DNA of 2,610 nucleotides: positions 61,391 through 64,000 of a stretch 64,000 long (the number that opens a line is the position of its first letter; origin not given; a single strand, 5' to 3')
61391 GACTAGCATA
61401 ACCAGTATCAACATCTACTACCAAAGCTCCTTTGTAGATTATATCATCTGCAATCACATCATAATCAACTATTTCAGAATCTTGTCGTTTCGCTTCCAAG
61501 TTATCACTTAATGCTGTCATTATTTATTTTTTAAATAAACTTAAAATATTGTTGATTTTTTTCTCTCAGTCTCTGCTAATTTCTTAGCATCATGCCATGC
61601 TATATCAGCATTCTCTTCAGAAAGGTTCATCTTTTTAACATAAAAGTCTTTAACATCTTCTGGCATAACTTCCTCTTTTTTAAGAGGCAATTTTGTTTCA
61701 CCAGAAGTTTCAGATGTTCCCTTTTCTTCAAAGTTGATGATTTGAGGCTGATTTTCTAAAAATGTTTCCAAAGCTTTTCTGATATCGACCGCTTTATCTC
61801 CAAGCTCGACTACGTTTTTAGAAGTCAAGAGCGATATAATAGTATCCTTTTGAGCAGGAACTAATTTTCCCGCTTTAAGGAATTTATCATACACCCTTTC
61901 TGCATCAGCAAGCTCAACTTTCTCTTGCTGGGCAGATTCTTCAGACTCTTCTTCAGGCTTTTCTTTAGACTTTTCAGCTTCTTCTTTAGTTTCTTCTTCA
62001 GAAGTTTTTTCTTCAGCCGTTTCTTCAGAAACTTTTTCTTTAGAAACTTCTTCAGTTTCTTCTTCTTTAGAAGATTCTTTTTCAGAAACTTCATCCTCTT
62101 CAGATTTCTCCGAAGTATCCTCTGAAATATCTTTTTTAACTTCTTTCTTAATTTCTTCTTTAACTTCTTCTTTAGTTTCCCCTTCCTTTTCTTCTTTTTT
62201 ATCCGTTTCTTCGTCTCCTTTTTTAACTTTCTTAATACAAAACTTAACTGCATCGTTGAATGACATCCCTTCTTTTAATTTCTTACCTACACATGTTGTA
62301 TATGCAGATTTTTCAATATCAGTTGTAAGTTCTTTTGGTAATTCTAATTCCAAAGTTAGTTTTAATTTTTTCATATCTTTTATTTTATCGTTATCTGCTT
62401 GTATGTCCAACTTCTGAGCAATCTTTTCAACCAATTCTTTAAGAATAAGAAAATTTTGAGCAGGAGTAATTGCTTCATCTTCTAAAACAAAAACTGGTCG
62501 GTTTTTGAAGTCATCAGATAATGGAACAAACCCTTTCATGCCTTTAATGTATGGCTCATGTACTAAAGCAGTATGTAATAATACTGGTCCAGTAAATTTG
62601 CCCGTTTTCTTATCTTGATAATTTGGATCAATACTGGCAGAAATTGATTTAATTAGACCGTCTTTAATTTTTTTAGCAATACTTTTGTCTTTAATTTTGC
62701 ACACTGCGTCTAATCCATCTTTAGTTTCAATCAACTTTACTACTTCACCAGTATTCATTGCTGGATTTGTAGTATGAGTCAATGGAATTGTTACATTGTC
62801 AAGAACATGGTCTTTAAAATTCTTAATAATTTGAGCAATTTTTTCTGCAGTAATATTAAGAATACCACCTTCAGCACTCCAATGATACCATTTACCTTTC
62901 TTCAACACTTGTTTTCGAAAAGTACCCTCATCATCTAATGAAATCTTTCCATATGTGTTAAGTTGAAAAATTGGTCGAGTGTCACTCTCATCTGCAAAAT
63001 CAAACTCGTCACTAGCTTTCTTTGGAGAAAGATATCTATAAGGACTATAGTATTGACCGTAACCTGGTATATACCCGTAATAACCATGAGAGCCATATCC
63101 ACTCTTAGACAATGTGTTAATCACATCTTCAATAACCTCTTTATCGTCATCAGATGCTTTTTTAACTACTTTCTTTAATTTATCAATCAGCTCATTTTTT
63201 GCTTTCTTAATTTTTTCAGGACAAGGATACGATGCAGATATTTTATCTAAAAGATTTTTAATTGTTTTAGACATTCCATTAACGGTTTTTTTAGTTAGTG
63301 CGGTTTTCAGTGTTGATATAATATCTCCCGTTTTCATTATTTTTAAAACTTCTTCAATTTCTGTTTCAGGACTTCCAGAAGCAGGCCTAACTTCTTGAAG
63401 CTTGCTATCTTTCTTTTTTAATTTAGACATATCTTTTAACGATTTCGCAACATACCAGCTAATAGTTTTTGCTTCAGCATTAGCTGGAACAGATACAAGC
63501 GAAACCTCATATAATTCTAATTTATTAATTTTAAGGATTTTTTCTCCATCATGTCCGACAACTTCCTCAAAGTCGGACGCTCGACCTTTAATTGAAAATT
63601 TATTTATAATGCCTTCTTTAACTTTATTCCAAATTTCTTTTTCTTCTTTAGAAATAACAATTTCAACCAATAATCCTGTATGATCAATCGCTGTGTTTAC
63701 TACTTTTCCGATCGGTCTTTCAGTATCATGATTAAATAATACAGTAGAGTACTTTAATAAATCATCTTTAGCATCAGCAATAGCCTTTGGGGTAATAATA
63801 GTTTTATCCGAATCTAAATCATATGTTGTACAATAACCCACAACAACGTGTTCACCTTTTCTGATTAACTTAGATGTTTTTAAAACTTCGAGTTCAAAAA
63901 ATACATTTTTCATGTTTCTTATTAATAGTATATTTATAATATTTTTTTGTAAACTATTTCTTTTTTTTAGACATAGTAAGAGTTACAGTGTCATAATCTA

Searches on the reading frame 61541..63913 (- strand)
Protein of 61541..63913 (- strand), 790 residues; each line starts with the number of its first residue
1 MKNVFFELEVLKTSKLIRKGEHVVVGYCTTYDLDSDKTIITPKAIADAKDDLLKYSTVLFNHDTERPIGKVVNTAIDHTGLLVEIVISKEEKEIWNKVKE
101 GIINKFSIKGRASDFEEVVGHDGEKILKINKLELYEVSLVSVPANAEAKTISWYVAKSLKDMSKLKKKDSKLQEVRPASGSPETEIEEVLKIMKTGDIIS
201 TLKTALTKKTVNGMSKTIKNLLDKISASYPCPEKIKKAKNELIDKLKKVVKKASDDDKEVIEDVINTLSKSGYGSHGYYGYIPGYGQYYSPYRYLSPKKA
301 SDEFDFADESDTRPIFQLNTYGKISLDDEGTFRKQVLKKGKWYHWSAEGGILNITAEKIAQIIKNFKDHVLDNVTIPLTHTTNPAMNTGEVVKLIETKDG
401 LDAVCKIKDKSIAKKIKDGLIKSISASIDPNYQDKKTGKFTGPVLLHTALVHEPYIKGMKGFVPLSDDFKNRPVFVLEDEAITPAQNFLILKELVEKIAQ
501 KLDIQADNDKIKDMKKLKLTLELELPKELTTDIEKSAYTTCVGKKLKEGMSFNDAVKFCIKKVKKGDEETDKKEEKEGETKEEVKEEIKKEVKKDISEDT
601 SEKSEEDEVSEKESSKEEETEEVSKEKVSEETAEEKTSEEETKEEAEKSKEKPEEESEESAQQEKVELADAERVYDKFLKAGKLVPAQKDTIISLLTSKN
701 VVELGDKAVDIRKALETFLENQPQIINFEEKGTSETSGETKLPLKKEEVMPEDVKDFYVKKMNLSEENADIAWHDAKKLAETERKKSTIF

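Call 7: search_protein_families(library=phrogs, proteins=[window:61541-63913:-], max_evalue=0.001)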
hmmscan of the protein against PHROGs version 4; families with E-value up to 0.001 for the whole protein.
window:61541-63913:- (790 aa): 7 families
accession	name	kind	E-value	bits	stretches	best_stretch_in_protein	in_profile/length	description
phrog_80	-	head and packaging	8.7e-27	95.6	1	18-254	232-451/607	head maturation protease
phrog_617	-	head and packaging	4.5e-16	59.9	1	51-190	56-171/626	major head protein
phrog_976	-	head and packaging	1.2e-14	55.4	2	597-778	207-390/415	head maturation protease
phrog_4523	-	head and packaging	2.7e-10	40.6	1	57-172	73-193/644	major head and protease protein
phrog_3244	-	head and packaging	4.9e-10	40.6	1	57-191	72-216/326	head maturation protease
phrog_9427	-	head and packaging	1.8e-09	38.3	1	19-160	26-175/453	head maturation protease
phrog_11321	-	unknown function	1.7e-06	28.7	1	58-174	35-159/327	-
